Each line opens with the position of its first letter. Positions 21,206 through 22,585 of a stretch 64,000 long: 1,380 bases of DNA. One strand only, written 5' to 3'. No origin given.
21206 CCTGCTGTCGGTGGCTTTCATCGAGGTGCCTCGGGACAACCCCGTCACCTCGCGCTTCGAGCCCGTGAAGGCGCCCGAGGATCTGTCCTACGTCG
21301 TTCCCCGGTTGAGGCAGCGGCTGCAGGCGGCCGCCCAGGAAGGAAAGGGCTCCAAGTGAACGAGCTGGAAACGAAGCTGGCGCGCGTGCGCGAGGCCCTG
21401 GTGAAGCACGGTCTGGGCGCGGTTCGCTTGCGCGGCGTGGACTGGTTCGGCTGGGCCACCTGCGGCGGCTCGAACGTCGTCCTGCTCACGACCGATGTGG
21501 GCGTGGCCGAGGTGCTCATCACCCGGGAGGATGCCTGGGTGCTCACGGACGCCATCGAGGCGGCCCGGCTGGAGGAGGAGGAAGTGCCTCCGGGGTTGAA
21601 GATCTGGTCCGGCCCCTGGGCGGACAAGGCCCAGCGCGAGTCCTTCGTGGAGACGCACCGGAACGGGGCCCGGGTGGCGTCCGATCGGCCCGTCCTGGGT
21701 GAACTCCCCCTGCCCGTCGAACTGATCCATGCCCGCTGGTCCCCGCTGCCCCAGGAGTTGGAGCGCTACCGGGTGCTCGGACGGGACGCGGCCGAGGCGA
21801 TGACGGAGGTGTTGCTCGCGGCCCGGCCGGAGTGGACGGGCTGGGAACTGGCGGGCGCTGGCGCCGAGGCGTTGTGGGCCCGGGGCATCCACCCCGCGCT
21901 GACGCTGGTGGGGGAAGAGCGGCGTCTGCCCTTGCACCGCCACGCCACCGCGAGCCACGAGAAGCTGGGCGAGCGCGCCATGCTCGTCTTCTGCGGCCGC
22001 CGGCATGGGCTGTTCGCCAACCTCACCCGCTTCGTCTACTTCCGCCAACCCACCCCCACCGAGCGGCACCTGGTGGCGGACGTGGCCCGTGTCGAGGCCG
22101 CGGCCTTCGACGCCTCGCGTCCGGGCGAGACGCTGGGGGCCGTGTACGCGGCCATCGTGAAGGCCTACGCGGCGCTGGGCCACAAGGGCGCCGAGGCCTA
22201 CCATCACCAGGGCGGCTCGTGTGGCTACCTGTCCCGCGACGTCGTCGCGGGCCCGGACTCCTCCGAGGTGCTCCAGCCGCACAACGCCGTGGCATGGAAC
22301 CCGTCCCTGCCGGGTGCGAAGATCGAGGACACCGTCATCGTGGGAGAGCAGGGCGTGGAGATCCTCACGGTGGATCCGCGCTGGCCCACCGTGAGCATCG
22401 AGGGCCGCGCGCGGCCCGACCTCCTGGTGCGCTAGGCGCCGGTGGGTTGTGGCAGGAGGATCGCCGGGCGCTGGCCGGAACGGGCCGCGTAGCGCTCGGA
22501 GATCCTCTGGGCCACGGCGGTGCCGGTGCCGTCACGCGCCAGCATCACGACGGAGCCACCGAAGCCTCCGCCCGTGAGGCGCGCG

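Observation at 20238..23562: Plant/protist-type sugar-1-P salvage pair: UDPGP-family pyrophosphorylase next to a GHMP galactokinase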

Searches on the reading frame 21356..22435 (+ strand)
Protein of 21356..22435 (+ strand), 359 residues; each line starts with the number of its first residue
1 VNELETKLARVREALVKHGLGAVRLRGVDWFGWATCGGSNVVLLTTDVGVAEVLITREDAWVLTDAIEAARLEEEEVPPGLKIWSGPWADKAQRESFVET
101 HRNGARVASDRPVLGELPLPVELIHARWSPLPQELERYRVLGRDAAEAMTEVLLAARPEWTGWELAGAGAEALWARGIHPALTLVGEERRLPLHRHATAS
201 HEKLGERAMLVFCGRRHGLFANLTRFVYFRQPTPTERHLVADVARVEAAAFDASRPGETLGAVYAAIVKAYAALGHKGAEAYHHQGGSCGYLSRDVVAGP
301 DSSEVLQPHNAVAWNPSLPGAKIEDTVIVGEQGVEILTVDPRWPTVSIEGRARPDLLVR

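Call 4: search_protein_families(library=pfam, proteins=[window:21356-22435:+])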
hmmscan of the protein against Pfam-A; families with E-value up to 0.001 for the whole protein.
window:21356-22435:+ (359 aa): 1 family
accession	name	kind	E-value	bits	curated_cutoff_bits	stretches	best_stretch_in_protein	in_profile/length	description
PF00557.29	Peptidase_M24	-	6.6e-13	49.4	23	1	138-330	3-207/208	Metallopeptidase family M24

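Call 5: search_protein_families(library=ncbifam, proteins=[window:21356-22435:+])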
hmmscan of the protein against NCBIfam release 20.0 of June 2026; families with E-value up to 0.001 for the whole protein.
window:21356-22435:+ (359 aa): 1 family
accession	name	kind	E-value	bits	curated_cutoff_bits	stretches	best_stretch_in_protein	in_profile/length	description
NF007310.0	PRK09795.1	equivalog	0.0004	19.3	393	1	191-342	193-353/361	aminopeptidase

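Call 20: search_solved_structures(query=window:21356-22435:+, max_evalue=0.01, show_alignments=3)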
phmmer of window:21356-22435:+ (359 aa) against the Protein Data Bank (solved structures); distinct sequences matched with E-value up to 0.01: 5.
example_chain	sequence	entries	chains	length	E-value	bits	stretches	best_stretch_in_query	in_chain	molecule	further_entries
4ege_A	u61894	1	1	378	4.5e-05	25.8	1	158-335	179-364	Dipeptidase PepE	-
5cnx_A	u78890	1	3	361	0.00029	23.2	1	185-346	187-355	Aminopeptidase YpdF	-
1pv9_A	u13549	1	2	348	0.0042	19.4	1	184-340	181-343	Xaa-Pro dipeptidase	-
5cdl_A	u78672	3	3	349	0.0066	18.7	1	194-338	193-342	Proline dipeptidase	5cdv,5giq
5giu_A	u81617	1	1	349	0.0066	18.7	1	194-338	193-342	Proline dipeptidase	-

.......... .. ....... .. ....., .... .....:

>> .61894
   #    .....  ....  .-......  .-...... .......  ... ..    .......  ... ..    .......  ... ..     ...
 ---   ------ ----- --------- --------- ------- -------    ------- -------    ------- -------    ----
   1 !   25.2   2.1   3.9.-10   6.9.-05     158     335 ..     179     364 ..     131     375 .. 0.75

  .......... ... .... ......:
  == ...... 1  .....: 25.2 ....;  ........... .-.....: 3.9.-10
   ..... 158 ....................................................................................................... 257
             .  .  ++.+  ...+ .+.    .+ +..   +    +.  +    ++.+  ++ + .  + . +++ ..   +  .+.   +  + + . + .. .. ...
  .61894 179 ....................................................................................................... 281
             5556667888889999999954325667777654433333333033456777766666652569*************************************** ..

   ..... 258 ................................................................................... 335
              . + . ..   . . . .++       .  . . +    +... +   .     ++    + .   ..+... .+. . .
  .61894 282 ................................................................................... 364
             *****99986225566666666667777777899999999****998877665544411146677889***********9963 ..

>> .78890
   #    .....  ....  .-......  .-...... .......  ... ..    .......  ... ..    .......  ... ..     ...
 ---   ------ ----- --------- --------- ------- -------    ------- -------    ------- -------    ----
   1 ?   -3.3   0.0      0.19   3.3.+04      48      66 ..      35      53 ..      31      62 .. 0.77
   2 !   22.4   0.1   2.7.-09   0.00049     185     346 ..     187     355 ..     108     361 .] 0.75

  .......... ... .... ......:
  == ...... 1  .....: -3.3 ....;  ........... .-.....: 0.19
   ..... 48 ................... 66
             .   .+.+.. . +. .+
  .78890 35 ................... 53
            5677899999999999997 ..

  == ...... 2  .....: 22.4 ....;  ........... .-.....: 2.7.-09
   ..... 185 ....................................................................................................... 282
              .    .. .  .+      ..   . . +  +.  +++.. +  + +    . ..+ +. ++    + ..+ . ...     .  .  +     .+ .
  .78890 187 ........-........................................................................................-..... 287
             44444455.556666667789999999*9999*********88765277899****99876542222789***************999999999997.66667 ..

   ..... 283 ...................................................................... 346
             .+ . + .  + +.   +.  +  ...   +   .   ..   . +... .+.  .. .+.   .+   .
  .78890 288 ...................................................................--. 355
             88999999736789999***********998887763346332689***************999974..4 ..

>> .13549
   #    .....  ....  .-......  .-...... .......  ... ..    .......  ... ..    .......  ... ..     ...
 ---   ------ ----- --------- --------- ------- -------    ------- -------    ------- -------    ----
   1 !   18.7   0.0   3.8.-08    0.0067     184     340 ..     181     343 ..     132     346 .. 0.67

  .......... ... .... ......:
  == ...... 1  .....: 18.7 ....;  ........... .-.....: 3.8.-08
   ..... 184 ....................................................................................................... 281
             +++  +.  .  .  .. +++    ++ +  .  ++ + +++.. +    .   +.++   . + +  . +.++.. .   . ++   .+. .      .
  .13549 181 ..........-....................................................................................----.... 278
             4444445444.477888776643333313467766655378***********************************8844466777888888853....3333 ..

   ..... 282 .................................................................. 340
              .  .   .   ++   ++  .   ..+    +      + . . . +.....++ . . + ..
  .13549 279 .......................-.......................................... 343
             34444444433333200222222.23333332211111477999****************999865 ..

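Call 48: find_homologous_proteins(query=window:21356-22432:+)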
Query window:21356-22432:+ (359 aa): 1535 proteins with E <= 0.001 among 8000 candidates; the best 120 are listed.
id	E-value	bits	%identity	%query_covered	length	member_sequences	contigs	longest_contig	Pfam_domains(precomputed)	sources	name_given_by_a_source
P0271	5.7e-229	777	96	100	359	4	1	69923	PF00557.30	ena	-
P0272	7.6e-206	701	87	100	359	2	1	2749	PF00557.30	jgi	-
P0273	2.0e-199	680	84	100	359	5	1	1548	PF00557.30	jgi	jgi:Xaa-Pro aminopeptidase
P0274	2.1e-196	670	83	100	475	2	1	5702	PF00557.30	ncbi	ncbi:MAG: M24 family metallopeptidase, partial [Cystobacter sp.]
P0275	3.7e-195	666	83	100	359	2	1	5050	PF00557.30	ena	-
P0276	6.1e-187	639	80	100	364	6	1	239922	PF00557.30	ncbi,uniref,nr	ncbi:M24 family metallopeptidase [Stigmatella hybrida]|uniref:M24 family metallopeptidase n=1 Tax=St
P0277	7.9e-185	632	80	100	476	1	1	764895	PF00557.30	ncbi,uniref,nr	ncbi:M24 family metallopeptidase [Hyalangium gracile]|uniref:M24 family metallopeptidase n=1 Tax=Hya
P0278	1.2e-184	632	79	100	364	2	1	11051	PF00557.30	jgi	jgi:Xaa-Pro aminopeptidase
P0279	1.3e-184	631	79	99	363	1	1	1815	PF00557.30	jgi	jgi:Xaa-Pro aminopeptidase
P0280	6.3e-184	629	80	99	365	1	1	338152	PF00557.30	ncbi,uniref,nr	ncbi:M24 family metallopeptidase [Hyalangium rubrum]|uniref:M24 family metallopeptidase n=1 Tax=Hyal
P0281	9.8e-184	629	79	100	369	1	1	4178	PF00557.30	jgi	jgi:Xaa-Pro aminopeptidase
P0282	1.0e-183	628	80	99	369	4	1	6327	PF00557.30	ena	-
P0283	2.6e-182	624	77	100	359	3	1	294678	PF00557.30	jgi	jgi:Xaa-Pro aminopeptidase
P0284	4.4e-182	623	78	99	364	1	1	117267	PF00557.30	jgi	jgi:Xaa-Pro aminopeptidase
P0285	2.3e-181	621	77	100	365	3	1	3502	PF00557.30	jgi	jgi:Xaa-Pro aminopeptidase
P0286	2.7e-181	621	79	100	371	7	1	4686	PF00557.30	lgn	-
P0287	3.9e-181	620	77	100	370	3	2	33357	PF00557.30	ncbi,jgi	jgi:Xaa-Pro aminopeptidase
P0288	1.0e-180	619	77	100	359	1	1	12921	PF00557.30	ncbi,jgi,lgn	ncbi:MAG TPA: M24 family metallopeptidase [Myxococcaceae bacterium]|jgi:Xaa-Pro aminopeptidase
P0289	3.1e-180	617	78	100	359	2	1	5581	PF00557.30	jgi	jgi:Xaa-Pro aminopeptidase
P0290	3.8e-180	617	77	100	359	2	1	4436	PF00557.30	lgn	-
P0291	3.1e-179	614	77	100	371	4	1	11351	PF00557.30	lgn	-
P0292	3.3e-179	614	76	100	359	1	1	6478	PF00557.30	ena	-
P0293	3.4e-179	614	77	100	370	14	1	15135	PF00557.30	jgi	jgi:Xaa-Pro aminopeptidase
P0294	5.8e-179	613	78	99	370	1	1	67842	PF00557.30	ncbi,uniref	ncbi:MAG: M24 family metallopeptidase [Hyalangium sp.]|uniref:M24 family metallopeptidase n=1 Tax=Hy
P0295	1.6e-178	611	75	100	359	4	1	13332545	PF00557.30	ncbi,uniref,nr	ncbi:M24 family metallopeptidase [Archangium violaceum]|uniref:M24 family metallopeptidase n=1 Tax=A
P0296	1.1e-176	605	75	100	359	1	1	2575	PF00557.30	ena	-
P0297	7.8e-176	603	75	100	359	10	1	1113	PF00557.30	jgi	jgi:Xaa-Pro aminopeptidase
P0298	1.7e-175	601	76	99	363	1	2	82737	PF00557.30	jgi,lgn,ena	jgi:Xaa-Pro aminopeptidase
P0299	1.7e-175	601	76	100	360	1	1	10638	PF00557.30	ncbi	-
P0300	5.0e-175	600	76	99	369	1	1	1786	PF00557.30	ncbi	-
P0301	1.6e-172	592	74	100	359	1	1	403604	PF00557.30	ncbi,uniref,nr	ncbi:M24 family metallopeptidase [Archangium lipolyticum]|uniref:M24 family metallopeptidase n=1 Tax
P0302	1.2e-171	589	73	100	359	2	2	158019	PF00557.30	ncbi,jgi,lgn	jgi:Xaa-Pro aminopeptidase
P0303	2.0e-171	588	75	100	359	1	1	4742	PF00557.30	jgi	jgi:Xaa-Pro aminopeptidase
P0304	2.1e-171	588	74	100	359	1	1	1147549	PF00557.30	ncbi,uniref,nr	ncbi:Xaa-Pro peptidase family protein [Vitiosangium sp. GDMCC 1.1324]|uniref:M24 family metallopepti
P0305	5.0e-171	587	73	100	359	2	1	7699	PF00557.30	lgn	-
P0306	1.0e-169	582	72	100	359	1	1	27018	PF00557.30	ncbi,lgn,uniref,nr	ncbi:M24 family metallopeptidase [Archangium sp.]|uniref:M24 family metallopeptidase n=1 Tax=Archang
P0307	7.7e-169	580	74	100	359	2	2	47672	PF00557.30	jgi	jgi:hypothetical protein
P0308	1.5e-168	579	73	100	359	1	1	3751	PF00557.30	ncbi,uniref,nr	ncbi:M24 family metallopeptidase [Corallococcus terminator]|uniref:M24 family metallopeptidase n=1 T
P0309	2.6e-168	578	72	100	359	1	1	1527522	PF00557.30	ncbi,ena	-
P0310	1.3e-166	572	70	100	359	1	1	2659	PF00557.30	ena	-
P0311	7.9e-166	570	73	100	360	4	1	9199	PF00557.30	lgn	-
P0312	1.2e-165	569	72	100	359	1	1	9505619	PF00557.30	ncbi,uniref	ncbi:M24 family metallopeptidase [Myxococcus sp. Y35]|uniref:M24 family metallopeptidase n=1 Tax=Pse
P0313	1.4e-165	569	72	100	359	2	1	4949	PF00557.30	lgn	-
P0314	5.4e-164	564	71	100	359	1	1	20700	PF00557.30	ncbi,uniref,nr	ncbi:M24 family metallopeptidase [Corallococcus aberystwythensis]|uniref:M24 family metallopeptidase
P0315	4.7e-162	557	71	100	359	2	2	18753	PF00557.30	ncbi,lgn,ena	ncbi:MAG: M24 family metallopeptidase [Myxococcaceae bacterium]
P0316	1.5e-161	556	72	100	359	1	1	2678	PF00557.30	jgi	-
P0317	3.0e-161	555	71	100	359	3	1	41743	PF00557.30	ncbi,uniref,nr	ncbi:M24 family metallopeptidase [Corallococcus exercitus]|uniref:M24 family metallopeptidase n=1 Ta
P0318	3.3e-160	551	71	100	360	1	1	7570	PF00557.30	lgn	-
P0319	6.0e-156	537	67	100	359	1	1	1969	PF00557.30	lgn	-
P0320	9.0e-156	537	68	100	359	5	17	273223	PF00557.30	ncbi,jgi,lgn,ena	-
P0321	1.9e-155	535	69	100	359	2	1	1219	PF00557.30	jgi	-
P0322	3.7e-155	535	70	100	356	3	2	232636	PF00557.30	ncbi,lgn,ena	-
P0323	4.9e-155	534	70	100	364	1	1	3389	PF00557.30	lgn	-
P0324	6.5e-155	534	73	95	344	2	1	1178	PF00557.30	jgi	jgi:Xaa-Pro aminopeptidase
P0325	1.2e-154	533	67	100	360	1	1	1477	PF00557.30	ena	-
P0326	2.9e-154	532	67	99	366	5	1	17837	PF00557.30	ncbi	ncbi:MAG: M24 family metallopeptidase [Chloroflexota bacterium]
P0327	3.6e-154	531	68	100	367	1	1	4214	PF00557.30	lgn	-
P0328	5.7e-154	531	68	100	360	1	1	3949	PF00557.30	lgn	-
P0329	7.6e-154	530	69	99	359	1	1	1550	PF00557.30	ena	-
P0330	1.1e-152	526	68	100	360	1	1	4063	PF00557.30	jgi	jgi:Xaa-Pro aminopeptidase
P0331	5.0e-152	524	68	100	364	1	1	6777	PF00557.30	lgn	-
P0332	5.3e-152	524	68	99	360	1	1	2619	PF00557.30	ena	-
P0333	2.1e-151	522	70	100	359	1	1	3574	PF00557.30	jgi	jgi:Xaa-Pro aminopeptidase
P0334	6.0e-151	521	66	99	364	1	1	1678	PF00557.30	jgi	jgi:hypothetical protein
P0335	1.1e-150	520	64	100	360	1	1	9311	PF00557.30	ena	-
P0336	2.5e-150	519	65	99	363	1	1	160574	PF00557.30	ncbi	ncbi:MAG: M24 family metallopeptidase [Chloroflexota bacterium]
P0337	3.2e-150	518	66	99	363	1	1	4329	PF00557.30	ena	-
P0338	6.8e-150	517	67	99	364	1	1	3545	PF00557.30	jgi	jgi:hypothetical protein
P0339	1.0e-149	517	66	100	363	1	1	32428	PF00557.30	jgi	jgi:Xaa-Pro aminopeptidase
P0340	1.3e-149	516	70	100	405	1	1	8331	PF00557.30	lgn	-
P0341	1.4e-149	516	67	100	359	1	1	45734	PF00557.30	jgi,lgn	jgi:Xaa-Pro aminopeptidase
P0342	2.0e-149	516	66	100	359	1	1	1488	PF00557.30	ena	-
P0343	3.0e-149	515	66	100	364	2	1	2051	PF00557.30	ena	-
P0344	4.0e-149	515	67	100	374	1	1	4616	PF00557.30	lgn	-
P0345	9.5e-149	513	66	100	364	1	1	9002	PF00557.30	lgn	-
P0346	1.1e-148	513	66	100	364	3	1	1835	PF00557.30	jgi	jgi:hypothetical protein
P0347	1.2e-148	513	68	100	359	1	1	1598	PF00557.30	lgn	-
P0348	2.0e-148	512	66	100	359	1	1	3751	PF00557.30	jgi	jgi:Xaa-Pro aminopeptidase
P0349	3.1e-148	512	67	100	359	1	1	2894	PF00557.30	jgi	jgi:Metallopeptidase family M24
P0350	3.8e-148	511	65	100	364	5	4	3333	PF00557.30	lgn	-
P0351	3.9e-148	511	66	99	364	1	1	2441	PF00557.30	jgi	jgi:Xaa-Pro aminopeptidase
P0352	5.2e-148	511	66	100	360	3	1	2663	PF00557.30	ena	-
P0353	6.3e-148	511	66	99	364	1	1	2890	PF00557.30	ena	-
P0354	6.8e-148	511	65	99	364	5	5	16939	PF00557.30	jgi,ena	-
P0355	8.1e-148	510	67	100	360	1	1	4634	PF00557.30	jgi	jgi:Xaa-Pro aminopeptidase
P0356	8.6e-148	510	65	100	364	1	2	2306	PF00557.30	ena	-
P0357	3.2e-147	508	65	100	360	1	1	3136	PF00557.30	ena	-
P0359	3.5e-147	508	66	100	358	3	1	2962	PF00557.30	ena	-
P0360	5.0e-147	508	65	100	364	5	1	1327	PF00557.30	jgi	jgi:hypothetical protein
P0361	5.1e-147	508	67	100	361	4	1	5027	PF00557.30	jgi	jgi:Xaa-Pro aminopeptidase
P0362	7.5e-147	507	65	100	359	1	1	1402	PF00557.30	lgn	-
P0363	9.5e-147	507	65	100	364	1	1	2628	PF00557.30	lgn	-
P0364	1.1e-146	507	64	100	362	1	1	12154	PF00557.30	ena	-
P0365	1.2e-146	507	65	100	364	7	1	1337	PF00557.30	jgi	jgi:Xaa-Pro aminopeptidase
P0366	1.3e-146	506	65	99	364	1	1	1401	PF00557.30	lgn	-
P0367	4.4e-146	505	67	100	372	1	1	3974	PF00557.30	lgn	-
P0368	4.7e-146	505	68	100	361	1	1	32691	PF00557.30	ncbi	ncbi:MAG: M24 family metallopeptidase [Dehalococcoidia bacterium]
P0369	6.7e-146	504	66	100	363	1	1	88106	PF00557.30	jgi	jgi:Xaa-Pro aminopeptidase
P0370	1.0e-145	503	64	100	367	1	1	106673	PF00557.30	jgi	jgi:Xaa-Pro aminopeptidase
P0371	1.1e-145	503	66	99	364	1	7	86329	PF00557.30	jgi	jgi:Xaa-Pro aminopeptidase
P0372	1.1e-145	503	65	100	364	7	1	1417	PF00557.30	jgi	jgi:hypothetical protein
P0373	1.8e-145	503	64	100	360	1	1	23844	PF00557.30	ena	-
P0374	3.3e-145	502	65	100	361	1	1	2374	PF00557.30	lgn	-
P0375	3.6e-145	502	65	100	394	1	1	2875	PF00557.30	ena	-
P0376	5.4e-145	501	64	99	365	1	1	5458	PF00557.30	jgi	jgi:Xaa-Pro aminopeptidase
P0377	6.0e-145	501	63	100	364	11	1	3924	PF00557.30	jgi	-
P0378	7.0e-145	501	64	99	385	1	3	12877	PF00557.30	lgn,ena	-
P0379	9.9e-145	500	64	100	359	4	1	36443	PF00557.30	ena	-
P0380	1.1e-144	500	67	100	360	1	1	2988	PF00557.30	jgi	jgi:Xaa-Pro aminopeptidase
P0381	1.1e-144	500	65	100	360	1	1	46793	PF00557.30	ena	-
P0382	1.3e-144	500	64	100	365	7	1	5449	PF00557.30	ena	-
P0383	1.4e-144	500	66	100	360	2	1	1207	PF00557.30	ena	-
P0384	1.7e-144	499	65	100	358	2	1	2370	PF00557.30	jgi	jgi:hypothetical protein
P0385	2.5e-144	499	66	100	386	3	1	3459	PF00557.30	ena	-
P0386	3.1e-144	499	65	100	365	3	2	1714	PF00557.30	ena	-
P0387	5.5e-144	498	65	100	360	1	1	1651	PF00557.30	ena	-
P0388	7.4e-144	497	65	99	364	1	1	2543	PF00557.30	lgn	-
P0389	7.6e-144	497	64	100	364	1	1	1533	PF00557.30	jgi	jgi:Xaa-Pro aminopeptidase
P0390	8.5e-144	497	66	99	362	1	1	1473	PF00557.30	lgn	-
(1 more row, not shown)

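Call 49: find_encoding_contigs(protein=P0336, flank=7000, max_places=2)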
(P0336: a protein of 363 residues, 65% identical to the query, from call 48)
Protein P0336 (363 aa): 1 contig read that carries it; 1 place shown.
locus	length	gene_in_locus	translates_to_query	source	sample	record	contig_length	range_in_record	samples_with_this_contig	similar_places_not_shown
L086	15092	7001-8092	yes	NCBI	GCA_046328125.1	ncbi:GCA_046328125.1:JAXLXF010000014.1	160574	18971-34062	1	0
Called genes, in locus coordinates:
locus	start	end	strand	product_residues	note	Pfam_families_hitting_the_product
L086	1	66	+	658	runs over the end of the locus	PF01590:GAF, PF13185:GAF_2, PF13492:GAF_3 (weak), PF01590:GAF, PF13185:GAF_2, PF13492:GAF_3 (weak), PF00512:HisKA, PF02518:HATPase_c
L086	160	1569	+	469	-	PF01406:tRNA-synt_1e, PF09334:tRNA-synt_1g, PF09190:DALR_2, PF23493:CysS_C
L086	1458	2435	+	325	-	-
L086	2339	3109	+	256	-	PF08032:SpoU_sub_bind, PF00588:SpoU_methylase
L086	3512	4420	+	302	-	PF03446:NAD_binding_2, PF03807:F420_oxidored, PF07991:KARI_N (faint), PF14833:NAD_binding_11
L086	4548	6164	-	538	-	PF00581:Rhodanese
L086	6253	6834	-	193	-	-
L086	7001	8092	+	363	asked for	PF00557:Peptidase_M24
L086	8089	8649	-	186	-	-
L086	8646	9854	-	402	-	-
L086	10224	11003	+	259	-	PF07722:Peptidase_C26, PF00117:GATase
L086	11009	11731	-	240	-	-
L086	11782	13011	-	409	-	PF01266:DAO, PF12831:FAD_oxidored (weak)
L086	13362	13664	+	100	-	-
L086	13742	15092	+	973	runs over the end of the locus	PF16078:2-oxogl_dehyd_N (weak), PF00676:E1_dh, PF02779:Transket_pyr, PF16870:OxoGdeHyase_C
